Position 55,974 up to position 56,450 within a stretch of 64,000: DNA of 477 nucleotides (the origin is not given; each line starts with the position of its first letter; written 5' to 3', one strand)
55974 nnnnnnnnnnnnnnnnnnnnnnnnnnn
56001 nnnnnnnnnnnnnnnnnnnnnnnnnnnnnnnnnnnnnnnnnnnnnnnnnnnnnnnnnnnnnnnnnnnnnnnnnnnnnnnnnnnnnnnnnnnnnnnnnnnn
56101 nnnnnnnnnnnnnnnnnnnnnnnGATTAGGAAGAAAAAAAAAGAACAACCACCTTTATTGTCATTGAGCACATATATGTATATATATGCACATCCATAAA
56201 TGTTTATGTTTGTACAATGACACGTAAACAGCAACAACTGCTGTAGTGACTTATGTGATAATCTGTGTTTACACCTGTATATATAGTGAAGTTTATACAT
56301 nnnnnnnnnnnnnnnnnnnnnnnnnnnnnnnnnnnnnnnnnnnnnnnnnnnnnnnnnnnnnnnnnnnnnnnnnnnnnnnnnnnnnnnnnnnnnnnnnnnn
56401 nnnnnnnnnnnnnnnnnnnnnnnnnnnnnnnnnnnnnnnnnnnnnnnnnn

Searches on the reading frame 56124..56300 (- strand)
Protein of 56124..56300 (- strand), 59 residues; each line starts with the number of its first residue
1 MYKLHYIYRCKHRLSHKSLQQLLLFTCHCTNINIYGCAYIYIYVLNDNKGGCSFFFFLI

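Call 55: find_encoding_contigs(protein=window:56124-56300:-, flank=5000, max_places=6)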
Protein window:56124-56300:- (59 aa): no gene with exactly this product is on record in the collection.
